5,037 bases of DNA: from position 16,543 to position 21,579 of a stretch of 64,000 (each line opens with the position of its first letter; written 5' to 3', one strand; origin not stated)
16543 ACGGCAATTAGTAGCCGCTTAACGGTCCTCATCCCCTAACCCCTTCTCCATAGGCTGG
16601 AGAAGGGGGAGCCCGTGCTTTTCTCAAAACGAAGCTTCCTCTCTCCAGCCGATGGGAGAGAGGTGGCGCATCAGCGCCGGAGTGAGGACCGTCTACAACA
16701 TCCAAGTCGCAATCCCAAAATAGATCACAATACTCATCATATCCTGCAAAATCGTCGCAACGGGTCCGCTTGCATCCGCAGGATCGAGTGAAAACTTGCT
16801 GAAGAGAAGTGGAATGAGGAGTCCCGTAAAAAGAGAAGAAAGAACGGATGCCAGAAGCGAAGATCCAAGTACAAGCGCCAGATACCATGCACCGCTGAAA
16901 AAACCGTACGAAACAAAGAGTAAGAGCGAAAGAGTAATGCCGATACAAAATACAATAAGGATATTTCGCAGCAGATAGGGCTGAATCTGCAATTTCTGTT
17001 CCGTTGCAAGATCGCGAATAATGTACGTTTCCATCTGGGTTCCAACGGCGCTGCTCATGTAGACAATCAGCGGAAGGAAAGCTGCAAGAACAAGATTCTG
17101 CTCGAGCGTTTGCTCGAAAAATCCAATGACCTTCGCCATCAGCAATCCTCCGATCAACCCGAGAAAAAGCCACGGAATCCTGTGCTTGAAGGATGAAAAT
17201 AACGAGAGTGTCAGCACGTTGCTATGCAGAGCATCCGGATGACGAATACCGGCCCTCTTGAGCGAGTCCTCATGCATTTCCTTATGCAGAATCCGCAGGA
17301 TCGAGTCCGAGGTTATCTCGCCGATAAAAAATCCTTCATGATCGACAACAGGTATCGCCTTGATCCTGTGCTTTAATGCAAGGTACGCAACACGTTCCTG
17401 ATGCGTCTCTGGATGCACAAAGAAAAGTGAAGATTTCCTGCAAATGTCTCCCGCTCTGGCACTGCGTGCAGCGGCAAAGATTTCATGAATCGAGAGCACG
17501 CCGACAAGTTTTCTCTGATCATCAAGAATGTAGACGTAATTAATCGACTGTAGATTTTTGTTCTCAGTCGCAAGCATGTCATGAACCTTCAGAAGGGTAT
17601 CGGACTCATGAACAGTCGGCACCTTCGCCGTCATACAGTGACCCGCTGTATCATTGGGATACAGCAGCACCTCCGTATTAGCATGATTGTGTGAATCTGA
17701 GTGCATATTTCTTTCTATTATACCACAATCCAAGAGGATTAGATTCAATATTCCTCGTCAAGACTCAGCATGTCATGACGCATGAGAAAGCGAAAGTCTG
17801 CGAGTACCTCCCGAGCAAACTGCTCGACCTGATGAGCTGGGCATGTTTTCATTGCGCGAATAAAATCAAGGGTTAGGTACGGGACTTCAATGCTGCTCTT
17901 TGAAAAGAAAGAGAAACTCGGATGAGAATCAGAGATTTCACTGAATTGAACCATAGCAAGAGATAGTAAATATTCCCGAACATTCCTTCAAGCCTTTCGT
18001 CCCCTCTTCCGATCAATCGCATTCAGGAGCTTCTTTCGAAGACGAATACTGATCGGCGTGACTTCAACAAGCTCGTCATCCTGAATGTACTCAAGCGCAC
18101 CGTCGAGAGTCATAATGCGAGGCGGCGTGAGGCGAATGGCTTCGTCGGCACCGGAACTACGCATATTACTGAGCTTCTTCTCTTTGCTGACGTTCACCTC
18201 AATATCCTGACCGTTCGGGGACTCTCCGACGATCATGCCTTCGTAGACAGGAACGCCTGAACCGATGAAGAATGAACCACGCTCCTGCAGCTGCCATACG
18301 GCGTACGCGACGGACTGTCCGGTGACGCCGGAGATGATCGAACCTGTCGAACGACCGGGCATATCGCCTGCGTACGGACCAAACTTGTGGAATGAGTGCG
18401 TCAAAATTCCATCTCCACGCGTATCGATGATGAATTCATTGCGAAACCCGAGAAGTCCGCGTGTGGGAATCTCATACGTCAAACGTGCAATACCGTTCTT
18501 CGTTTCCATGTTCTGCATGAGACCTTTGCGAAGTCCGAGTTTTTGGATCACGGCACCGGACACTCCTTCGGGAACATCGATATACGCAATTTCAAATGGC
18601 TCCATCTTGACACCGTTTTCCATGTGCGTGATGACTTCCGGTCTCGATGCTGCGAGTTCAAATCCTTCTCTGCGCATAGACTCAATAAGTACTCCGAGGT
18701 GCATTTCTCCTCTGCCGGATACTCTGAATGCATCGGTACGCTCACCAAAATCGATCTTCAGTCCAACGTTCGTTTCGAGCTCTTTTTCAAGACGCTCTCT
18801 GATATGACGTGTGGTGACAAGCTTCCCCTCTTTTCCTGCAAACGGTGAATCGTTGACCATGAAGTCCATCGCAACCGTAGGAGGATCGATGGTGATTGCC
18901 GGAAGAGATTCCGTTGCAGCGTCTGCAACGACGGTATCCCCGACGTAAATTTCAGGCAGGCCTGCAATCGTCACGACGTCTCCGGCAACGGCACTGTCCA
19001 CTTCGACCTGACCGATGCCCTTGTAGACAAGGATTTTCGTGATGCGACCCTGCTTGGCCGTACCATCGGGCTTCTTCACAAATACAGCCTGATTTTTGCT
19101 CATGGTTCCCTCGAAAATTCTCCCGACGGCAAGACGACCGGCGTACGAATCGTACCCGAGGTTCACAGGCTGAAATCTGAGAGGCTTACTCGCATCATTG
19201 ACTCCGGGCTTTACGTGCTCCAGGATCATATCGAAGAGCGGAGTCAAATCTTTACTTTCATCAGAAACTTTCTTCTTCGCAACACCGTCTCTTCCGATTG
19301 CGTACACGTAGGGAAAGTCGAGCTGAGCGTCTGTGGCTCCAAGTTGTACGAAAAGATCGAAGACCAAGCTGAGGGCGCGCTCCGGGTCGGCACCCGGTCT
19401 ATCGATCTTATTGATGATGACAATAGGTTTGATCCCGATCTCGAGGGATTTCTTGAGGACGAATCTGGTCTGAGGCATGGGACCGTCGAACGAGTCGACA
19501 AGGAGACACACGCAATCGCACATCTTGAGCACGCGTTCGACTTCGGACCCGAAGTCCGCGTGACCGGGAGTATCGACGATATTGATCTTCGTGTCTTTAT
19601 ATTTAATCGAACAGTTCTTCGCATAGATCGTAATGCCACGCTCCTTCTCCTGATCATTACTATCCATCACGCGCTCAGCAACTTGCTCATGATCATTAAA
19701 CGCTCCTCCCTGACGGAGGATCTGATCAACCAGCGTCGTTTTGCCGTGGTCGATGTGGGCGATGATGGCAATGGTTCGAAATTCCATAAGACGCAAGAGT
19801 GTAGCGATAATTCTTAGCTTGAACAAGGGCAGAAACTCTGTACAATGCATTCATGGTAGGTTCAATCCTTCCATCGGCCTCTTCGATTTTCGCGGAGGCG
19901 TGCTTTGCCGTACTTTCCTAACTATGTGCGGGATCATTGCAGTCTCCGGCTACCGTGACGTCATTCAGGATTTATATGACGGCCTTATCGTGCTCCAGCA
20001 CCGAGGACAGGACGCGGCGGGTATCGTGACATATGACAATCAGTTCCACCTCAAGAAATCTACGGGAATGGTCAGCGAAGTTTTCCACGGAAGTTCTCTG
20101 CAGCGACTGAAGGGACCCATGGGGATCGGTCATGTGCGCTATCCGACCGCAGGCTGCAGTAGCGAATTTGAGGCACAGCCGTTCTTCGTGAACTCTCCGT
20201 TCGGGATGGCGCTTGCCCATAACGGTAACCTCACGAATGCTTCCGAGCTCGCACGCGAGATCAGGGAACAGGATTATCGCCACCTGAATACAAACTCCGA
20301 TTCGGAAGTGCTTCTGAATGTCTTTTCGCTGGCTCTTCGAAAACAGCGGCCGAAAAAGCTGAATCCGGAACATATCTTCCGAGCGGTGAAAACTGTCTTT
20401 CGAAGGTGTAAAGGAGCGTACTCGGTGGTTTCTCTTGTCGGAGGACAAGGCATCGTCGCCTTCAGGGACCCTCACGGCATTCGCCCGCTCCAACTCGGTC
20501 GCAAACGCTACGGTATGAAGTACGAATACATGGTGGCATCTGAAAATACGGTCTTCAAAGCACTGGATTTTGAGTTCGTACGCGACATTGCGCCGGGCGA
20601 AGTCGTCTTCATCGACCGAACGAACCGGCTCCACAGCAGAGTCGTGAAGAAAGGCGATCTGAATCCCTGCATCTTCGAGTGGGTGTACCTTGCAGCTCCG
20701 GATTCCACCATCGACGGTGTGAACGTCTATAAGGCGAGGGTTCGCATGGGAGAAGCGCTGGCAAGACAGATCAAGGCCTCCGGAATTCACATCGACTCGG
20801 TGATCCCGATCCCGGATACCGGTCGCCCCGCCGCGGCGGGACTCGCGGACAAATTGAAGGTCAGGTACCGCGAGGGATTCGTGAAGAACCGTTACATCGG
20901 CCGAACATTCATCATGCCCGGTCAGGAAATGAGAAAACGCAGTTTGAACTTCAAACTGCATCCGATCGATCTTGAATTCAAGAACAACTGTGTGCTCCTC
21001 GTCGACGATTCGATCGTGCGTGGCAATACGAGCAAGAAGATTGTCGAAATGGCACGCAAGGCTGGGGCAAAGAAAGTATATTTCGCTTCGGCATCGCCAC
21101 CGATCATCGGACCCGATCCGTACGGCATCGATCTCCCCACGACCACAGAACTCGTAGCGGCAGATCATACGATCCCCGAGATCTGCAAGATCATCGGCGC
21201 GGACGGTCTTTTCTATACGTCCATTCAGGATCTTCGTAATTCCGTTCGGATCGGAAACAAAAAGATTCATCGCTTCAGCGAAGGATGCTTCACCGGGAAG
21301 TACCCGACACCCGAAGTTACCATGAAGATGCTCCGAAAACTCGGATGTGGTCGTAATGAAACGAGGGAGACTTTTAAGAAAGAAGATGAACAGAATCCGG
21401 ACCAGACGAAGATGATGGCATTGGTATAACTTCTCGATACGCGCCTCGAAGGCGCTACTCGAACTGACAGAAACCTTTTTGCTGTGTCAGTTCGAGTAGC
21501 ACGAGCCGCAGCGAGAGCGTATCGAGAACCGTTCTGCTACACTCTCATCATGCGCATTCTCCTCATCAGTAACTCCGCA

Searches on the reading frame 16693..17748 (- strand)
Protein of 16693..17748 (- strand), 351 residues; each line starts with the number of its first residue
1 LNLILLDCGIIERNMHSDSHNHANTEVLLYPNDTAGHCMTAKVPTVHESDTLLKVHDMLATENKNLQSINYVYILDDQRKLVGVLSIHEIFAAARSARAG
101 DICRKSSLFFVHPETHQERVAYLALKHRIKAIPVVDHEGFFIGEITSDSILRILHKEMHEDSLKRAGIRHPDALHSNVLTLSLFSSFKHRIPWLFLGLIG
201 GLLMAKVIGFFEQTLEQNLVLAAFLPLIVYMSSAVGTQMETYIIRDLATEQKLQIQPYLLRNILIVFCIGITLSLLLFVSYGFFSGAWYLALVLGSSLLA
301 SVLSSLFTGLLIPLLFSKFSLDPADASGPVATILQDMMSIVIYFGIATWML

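Call 14: search_protein_families(library=ncbifam, proteins=[window:16693-17748:-], max_evalue=0.01)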
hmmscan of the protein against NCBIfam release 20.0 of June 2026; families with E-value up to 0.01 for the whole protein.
window:16693-17748:- (351 aa): 13 families
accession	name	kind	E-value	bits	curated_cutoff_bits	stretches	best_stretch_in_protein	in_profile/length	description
TIGR00400.1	mgtE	equivalog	4.5e-71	240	232.75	1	17-351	115-447/450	magnesium transporter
TIGR01186.1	proV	subfamily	2.7e-07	30.1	326.6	1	67-156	271-359/363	betaine/proline/choline family ABC transporter ATP-binding protein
NF041552.1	TF_PrdR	equivalog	2e-05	23.1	795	1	37-163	10-134/577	sigma-54 dependent transcriptional regulator PrdR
NF011442.0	PRK14869.1-4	equivalog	5.8e-05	21.7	400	0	109-164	81-136/543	putative manganese-dependent inorganic diphosphatase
TIGR01302.1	IMP_dehydrog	equivalog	6.2e-05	22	481.5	1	38-155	85-201/450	IMP dehydrogenase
NF005869.0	PRK07807.1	equivalog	0.00013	21.1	549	1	45-153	101-203/479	GuaB1 family IMP dehydrogenase-related protein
NF052358.1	GMPRedGuaB1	equivalog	0.00014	21.1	675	1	45-153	94-203/479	GMP reductase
NF011447.0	PRK14869.2-3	equivalog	0.00018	20.2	522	0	119-162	89-132/540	putative manganese-dependent inorganic diphosphatase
NF041630.1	CBS_CbpB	equivalog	0.00023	21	125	0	126-164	39-79/143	cyclic-di-AMP-binding protein CbpB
NF038279.1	TF_CBS_SpxR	exception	0.00053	18.8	600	1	48-161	205-312/427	CBS-HotDog domain-containing transcription factor SpxR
NF002505.0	PRK01862.1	equivalog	0.0011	17.7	482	1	67-152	476-568/577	ClcB-like voltage-gated chloride channel protein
NF053603.1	HhpR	exception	0.0033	16.7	520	0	38-151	66-180/282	CBS domain-containing high hydrostatic pressure regulator HhpR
NF011449.0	PRK14869.2-5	equivalog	0.0042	16.2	411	0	97-159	67-129/451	putative manganese-dependent inorganic diphosphatase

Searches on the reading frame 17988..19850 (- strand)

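Call 33: search_protein_families(library=pfam, proteins=[window:17988-19850:-], max_evalue=0.001)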
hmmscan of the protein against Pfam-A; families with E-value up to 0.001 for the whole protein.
window:17988-19850:- (620 aa): 7 families
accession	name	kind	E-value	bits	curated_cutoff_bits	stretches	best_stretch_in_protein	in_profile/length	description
PF00009.33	GTP_EFTU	-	3.6e-52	177.1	26.5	1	23-214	2-187/188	Elongation factor Tu GTP binding domain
PF21018.2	BipA_C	-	6e-44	148.8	23.8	1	502-610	1-109/110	TypA/BipA C-terminal domain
PF00679.30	EFG_C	-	2.8e-18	66.2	27.9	1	415-497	2-85/89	Elongation factor G C-terminus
PF03144.31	GTP_EFTU_D2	-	2e-10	41.3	30.3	1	238-307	1-72/73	Elongation factor Tu domain 2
PF22042.2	EF-G_D2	-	1.7e-08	34.9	27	1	233-308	11-82/84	Elongation factor G domain 2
PF01926.29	MMR_HSR1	-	2.1e-06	28.3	21.9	1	27-148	2-113/113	50S ribosome-binding GTPase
PF14492.12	EFG_III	-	0.00061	20.2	27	0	349-395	20-66/75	Elongation Factor G, domain III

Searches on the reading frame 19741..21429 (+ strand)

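Call 33: search_protein_families(library=pfam, proteins=[window:19741-21429:+], max_evalue=0.001)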
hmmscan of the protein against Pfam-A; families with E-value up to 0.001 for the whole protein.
window:19741-21429:+ (562 aa): 3 families
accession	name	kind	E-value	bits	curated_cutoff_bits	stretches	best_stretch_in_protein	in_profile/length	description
PF13522.11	GATase_6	-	4.8e-15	56.2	27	1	125-260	10-122/130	Glutamine amidotransferase domain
PF13537.11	GATase_7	-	5.2e-12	46.3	25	1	140-272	8-121/123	Glutamine amidotransferase domain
PF00156.33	Pribosyltran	-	2.1e-08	34.1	26.3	1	333-449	11-121/158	Phosphoribosyl transferase domain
